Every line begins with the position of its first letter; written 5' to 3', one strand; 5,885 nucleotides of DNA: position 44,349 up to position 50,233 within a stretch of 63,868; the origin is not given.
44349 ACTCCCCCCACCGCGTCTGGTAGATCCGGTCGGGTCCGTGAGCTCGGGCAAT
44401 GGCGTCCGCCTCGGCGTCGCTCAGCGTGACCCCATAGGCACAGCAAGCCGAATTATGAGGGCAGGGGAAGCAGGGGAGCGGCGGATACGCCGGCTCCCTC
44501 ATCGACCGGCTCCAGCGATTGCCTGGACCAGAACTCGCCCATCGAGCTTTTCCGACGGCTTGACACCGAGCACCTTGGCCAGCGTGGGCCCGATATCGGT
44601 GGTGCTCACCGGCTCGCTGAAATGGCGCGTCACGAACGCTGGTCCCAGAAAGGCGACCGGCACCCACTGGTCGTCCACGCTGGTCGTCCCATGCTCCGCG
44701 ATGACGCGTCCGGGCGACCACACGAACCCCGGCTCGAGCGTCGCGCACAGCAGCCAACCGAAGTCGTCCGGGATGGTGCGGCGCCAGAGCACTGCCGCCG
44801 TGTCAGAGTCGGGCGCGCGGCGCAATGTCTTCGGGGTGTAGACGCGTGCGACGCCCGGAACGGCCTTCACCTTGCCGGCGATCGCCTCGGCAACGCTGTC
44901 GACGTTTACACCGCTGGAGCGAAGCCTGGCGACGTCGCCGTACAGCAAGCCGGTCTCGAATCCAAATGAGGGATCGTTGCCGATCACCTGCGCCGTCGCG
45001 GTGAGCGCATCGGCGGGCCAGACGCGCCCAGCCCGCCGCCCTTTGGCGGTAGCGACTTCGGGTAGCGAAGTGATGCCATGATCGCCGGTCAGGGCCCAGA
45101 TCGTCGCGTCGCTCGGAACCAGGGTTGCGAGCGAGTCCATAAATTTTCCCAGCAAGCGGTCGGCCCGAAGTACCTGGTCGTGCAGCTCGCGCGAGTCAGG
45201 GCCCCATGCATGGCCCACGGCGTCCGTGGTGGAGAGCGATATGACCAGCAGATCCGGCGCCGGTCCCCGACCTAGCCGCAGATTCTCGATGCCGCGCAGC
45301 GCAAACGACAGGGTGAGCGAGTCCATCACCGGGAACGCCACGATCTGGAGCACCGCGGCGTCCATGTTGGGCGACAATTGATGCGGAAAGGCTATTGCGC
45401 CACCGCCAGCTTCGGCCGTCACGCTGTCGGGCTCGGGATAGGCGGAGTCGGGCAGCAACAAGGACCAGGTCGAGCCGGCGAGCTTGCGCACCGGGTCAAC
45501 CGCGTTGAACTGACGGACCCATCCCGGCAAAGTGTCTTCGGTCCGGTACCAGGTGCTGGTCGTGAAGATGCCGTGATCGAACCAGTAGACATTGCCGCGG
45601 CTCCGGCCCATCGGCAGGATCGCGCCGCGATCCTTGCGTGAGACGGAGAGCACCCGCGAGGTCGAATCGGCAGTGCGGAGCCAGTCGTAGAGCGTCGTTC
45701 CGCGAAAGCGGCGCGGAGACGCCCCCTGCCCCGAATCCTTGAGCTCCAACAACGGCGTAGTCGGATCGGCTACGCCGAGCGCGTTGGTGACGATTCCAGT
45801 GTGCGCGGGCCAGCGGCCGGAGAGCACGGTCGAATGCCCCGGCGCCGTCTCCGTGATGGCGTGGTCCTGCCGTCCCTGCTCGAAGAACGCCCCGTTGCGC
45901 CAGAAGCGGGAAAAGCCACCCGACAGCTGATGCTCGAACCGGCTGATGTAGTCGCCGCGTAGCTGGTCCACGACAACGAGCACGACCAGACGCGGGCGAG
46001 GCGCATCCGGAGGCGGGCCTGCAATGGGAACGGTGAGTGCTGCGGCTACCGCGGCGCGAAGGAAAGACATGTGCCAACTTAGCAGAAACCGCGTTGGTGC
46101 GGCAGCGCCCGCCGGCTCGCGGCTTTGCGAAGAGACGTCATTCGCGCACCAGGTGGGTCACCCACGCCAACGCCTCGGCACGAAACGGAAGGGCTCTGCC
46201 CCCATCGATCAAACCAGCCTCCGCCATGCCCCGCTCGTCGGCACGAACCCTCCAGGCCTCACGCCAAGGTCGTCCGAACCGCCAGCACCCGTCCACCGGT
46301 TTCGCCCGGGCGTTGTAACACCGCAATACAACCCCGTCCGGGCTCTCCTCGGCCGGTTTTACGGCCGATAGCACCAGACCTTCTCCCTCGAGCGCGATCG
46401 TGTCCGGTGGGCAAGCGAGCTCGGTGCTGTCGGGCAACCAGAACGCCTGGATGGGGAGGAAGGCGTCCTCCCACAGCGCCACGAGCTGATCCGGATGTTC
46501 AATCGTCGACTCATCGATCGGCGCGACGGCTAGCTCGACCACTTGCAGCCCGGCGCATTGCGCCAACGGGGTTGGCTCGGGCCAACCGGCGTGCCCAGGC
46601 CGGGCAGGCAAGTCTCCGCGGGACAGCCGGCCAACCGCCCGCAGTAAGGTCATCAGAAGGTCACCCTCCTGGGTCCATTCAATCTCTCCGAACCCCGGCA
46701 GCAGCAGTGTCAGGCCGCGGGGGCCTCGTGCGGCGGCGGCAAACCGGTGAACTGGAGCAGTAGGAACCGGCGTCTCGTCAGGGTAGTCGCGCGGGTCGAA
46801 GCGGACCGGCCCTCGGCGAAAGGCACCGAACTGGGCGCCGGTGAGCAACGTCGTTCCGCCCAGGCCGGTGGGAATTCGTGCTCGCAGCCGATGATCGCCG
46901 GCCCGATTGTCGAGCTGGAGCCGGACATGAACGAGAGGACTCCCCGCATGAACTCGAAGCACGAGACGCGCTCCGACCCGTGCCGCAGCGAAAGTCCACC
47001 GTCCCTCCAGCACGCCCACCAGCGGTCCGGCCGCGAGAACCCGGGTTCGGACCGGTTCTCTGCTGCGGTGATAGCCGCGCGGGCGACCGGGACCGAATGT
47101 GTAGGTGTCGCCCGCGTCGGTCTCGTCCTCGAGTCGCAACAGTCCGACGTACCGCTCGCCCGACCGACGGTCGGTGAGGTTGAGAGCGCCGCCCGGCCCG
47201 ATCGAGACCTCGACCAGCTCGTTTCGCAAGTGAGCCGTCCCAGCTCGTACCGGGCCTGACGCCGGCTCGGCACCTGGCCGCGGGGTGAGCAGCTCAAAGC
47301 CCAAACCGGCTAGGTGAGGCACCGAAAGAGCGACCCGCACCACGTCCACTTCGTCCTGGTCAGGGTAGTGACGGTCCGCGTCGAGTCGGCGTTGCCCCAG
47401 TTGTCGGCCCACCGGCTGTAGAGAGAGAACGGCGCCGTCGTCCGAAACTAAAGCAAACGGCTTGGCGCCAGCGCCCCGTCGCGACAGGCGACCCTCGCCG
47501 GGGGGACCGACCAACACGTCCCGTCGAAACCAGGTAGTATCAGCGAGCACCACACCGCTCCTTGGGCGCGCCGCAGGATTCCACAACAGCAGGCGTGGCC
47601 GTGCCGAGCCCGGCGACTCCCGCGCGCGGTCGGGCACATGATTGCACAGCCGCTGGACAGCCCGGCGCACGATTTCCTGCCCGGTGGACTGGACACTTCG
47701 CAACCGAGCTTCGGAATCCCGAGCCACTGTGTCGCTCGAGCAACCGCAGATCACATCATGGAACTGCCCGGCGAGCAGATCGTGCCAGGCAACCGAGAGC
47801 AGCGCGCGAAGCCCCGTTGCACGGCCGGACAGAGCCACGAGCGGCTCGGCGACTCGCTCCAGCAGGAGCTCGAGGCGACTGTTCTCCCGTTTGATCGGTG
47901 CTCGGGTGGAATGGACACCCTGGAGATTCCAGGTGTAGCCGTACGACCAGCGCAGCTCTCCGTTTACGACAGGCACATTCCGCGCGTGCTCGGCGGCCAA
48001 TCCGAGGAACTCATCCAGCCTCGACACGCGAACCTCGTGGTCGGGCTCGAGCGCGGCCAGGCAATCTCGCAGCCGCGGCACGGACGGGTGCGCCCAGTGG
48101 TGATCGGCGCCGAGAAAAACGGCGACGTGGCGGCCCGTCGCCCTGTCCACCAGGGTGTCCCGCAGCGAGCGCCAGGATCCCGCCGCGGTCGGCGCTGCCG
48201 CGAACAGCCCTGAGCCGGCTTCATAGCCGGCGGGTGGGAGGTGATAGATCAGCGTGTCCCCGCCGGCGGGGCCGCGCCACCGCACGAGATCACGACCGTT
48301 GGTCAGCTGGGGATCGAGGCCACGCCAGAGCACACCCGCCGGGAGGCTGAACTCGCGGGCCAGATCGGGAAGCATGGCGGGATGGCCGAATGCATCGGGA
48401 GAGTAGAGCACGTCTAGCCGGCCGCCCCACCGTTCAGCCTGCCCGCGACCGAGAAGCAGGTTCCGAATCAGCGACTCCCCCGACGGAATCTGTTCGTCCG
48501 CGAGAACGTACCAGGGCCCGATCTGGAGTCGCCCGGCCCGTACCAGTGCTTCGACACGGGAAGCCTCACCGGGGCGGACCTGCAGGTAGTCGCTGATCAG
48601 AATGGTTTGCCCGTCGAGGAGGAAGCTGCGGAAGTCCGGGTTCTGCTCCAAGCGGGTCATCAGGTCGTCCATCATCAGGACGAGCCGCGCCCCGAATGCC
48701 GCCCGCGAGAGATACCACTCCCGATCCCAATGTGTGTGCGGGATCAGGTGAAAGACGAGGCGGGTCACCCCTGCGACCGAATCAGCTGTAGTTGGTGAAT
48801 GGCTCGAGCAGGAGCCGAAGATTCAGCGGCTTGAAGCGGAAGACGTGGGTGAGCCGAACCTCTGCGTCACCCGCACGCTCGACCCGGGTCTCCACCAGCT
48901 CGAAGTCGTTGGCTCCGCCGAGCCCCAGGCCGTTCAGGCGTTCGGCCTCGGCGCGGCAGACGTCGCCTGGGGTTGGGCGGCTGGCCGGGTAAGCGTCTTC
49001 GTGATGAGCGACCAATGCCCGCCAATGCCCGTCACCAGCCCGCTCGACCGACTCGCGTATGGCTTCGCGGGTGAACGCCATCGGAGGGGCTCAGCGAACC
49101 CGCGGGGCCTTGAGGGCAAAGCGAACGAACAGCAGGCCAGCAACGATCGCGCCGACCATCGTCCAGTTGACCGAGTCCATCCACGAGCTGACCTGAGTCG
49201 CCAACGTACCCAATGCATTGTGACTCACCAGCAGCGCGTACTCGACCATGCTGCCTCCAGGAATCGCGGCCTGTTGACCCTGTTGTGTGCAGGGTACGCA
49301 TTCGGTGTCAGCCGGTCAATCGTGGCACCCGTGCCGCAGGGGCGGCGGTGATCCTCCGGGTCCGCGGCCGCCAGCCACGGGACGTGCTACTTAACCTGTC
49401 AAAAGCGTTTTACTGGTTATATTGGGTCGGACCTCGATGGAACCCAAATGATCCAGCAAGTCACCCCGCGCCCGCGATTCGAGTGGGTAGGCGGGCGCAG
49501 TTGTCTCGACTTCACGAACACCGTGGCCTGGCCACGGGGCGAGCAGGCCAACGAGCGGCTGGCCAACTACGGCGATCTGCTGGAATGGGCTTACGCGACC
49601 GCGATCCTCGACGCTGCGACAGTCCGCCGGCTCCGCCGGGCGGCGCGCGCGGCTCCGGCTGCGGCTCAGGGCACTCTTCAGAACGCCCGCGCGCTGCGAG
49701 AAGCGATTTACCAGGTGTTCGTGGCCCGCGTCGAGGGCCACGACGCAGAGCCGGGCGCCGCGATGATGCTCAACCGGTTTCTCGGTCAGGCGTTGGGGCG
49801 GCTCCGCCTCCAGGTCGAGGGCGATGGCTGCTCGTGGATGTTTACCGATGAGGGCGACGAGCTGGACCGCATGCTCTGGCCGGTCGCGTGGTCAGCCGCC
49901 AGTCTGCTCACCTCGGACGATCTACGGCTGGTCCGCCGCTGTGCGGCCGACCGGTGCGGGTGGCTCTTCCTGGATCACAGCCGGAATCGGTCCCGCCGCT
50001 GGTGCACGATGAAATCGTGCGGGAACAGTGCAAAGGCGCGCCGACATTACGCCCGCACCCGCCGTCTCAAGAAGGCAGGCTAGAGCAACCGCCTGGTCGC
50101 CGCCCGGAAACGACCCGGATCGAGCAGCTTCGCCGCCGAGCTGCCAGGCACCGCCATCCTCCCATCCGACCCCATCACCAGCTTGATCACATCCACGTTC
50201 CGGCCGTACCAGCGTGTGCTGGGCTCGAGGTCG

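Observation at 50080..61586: Ten-gene, 11.5-kb translationally coupled operon of unassigned pathway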

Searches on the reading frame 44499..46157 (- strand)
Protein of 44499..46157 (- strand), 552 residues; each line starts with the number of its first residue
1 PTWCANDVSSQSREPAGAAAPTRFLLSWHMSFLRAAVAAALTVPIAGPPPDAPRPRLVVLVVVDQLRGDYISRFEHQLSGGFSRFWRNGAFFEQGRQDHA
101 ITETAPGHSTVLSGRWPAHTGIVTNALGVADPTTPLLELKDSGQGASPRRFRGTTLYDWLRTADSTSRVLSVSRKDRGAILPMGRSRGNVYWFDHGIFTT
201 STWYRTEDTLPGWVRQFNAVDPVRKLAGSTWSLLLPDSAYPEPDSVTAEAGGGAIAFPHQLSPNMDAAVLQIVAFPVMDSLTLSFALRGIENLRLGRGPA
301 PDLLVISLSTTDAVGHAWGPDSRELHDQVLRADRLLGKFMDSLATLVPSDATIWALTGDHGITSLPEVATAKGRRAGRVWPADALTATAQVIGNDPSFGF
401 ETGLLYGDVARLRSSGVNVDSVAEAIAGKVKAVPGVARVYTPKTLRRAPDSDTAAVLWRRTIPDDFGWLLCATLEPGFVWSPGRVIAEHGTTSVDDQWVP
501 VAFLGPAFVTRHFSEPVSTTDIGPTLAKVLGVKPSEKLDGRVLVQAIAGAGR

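Call 9: search_protein_families(library=pfam, proteins=[window:44499-46157:-], max_evalue=0.01)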
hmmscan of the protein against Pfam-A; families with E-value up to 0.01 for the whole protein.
window:44499-46157:- (552 aa): 2 families
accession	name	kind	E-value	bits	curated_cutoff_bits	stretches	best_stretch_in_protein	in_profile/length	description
PF01663.27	Phosphodiest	-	5.5e-29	102.3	23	1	58-366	1-225/342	Type I phosphodiesterase / nucleotide pyrophosphatase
PF00884.28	Sulfatase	-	0.00013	21.8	25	0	57-127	2-72/301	Sulfatase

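Call 40: search_protein_families(library=ncbifam, proteins=[window:44499-46157:-], max_evalue=0.00001)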
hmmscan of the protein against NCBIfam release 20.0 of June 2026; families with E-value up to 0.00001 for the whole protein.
window:44499-46157:- (552 aa): 2 families
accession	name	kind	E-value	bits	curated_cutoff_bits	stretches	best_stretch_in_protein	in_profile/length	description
NF042991.1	alk_phos_PafA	equivalog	8.3e-74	248.9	650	1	52-545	34-551/554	alkaline phosphatase PafA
NF051873.1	AlkPhosPhoY32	equivalog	1.2e-57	195.6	1000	1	36-542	2-537/539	alkaline phosphatase PhoY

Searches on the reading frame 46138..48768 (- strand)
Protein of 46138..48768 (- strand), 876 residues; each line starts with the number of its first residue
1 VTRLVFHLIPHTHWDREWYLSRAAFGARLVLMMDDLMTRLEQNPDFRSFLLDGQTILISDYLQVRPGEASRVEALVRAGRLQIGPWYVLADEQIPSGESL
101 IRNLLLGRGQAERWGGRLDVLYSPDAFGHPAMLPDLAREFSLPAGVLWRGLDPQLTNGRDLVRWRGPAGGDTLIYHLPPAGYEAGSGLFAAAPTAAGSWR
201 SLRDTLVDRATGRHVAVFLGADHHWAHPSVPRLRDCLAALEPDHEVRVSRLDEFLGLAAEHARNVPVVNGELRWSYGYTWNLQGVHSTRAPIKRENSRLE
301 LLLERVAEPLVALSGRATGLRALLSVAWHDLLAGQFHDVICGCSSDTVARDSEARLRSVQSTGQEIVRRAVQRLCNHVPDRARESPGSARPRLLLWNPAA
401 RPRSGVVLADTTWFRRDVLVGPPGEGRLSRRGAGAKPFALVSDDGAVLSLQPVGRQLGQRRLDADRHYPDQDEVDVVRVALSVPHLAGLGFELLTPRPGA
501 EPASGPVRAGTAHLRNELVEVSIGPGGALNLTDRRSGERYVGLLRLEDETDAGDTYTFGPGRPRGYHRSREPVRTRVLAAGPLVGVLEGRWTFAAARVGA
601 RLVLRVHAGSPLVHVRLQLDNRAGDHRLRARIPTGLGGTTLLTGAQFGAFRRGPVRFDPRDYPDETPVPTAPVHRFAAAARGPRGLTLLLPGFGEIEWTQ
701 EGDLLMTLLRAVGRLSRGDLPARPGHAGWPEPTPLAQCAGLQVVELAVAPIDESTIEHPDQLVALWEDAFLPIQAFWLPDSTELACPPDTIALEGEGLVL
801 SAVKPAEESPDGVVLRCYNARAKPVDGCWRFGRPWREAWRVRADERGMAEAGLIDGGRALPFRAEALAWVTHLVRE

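Call 9: search_protein_families(library=pfam, proteins=[window:46138-48768:-], max_evalue=0.01)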
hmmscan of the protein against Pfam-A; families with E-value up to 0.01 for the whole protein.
window:46138-48768:- (876 aa): 4 families
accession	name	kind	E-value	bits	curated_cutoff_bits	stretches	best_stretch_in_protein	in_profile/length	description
PF01074.27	Glyco_hydro_38N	-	2.6e-27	96.4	25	1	7-234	3-229/270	Glycosyl hydrolases family 38 N-terminal domain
PF09261.16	Alpha-mann_mid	-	7.3e-13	48.9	31.1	1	283-374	4-96/96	Alpha mannosidase middle domain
PF07748.19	Glyco_hydro_38C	-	1.1e-08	36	25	1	514-712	1-200/206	Glycosyl hydrolases family 38 C-terminal domain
PF17677.7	Glyco_hydro38C2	-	0.00097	19.7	22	1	798-846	2-49/72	Glycosyl hydrolases family 38 C-terminal beta sandwich domain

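Call 40: search_protein_families(library=ncbifam, proteins=[window:46138-48768:-], max_evalue=0.00001)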
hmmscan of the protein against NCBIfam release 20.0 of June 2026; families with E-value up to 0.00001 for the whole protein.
window:46138-48768:- (876 aa): 1 family
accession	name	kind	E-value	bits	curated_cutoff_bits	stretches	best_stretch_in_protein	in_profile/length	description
NF007331.0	PRK09819.1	equivalog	9.1e-97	324.9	1138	2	5-569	5-549/885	mannosylglycerate hydrolase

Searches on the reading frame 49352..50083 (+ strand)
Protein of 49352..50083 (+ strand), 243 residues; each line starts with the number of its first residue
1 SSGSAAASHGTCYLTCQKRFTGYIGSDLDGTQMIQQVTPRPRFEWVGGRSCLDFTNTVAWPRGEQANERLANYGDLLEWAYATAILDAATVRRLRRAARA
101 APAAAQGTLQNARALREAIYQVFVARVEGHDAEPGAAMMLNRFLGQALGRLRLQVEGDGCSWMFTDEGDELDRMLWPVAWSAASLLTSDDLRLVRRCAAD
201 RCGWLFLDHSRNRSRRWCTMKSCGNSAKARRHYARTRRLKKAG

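Call 9: search_protein_families(library=pfam, proteins=[window:49352-50083:+], max_evalue=0.01)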
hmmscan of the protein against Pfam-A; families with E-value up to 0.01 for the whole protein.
window:49352-50083:+ (243 aa): 2 families
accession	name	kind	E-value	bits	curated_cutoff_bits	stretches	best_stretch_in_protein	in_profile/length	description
PF07336.16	ABATE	-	4.6e-23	82.7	24.4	1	48-188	1-129/130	Putative stress-induced transcription regulator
PF11706.13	zf-CGNR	-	3.5e-20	71.9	24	1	194-235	2-43/44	CGNR zinc finger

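Call 40: search_protein_families(library=ncbifam, proteins=[window:49448-50083:+], max_evalue=0.00001)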
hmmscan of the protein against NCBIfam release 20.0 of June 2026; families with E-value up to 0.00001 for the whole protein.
window:49448-50083:+ (211 aa): 0 families
